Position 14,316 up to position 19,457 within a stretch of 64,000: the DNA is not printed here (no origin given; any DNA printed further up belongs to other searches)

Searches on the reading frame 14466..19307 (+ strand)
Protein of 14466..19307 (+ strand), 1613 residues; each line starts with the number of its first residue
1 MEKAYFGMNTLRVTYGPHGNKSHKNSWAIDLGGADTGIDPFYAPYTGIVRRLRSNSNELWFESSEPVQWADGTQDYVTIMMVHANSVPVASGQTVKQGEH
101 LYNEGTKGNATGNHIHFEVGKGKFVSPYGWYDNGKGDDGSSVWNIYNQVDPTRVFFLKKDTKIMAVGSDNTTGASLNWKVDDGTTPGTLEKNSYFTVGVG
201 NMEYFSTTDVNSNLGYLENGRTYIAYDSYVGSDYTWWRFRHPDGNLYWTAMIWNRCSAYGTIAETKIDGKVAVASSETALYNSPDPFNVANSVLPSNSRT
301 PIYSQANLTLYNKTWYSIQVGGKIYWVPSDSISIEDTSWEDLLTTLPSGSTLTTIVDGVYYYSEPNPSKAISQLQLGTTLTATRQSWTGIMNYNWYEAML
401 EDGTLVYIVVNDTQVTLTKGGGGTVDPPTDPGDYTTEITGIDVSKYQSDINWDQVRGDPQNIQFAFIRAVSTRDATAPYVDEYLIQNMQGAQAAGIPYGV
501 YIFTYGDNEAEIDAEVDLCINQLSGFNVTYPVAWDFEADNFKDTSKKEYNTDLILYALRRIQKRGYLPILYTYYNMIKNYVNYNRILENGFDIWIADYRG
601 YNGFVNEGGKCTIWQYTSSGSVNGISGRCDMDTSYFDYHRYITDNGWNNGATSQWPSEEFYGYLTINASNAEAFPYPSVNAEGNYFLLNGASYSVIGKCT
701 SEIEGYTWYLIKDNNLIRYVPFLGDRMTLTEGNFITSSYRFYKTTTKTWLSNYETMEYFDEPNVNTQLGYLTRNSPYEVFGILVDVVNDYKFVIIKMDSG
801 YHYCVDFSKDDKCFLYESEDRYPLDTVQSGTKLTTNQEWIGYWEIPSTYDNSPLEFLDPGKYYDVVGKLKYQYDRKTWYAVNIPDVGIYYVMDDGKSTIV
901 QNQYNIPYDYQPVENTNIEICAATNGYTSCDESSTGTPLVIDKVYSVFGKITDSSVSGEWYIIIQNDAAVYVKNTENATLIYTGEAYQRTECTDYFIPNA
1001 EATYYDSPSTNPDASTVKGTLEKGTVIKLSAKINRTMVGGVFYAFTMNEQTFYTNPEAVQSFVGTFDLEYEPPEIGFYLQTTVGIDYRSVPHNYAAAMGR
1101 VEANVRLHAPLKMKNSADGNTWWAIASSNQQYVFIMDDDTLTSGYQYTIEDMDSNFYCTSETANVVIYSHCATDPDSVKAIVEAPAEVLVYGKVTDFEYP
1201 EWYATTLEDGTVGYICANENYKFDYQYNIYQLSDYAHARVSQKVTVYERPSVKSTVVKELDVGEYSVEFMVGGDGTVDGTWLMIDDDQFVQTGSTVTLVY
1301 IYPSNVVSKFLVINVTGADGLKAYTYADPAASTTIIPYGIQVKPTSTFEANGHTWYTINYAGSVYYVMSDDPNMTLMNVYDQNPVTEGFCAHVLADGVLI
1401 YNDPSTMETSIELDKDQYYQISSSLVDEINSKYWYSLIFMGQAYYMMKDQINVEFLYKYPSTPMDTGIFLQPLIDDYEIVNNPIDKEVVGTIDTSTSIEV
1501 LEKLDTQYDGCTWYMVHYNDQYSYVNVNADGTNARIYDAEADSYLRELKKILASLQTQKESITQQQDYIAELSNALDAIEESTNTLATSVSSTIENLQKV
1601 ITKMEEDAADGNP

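Call 56: search_protein_families(library=phrogs, proteins=[window:14466-19307:+], max_evalue=0.00001)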
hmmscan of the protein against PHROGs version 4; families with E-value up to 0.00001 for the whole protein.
window:14466-19307:+ (1613 aa): 8 families
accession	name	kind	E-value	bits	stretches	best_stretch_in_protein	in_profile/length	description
phrog_291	-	lysis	1.4e-43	150.5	1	439-720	114-395/509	endolysin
phrog_6219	-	lysis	2.9e-25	90.5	1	437-641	1-193/326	endolysin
phrog_6745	-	lysis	3.4e-25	89.7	1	437-622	3-187/396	endolysin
phrog_11037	-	unknown function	4.6e-19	69.8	1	4-124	169-288/365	-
phrog_14988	-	other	1.2e-09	39.2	1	39-122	45-129/272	peptidase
phrog_9066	-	lysis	1.6e-09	38.2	1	4-123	16-138/413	endolysin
phrog_3578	-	lysis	5.3e-08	33.7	1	72-194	290-388/405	endolysin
phrog_7767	-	other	1.7e-07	32.2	1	78-129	65-117/194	metallo-endopeptidase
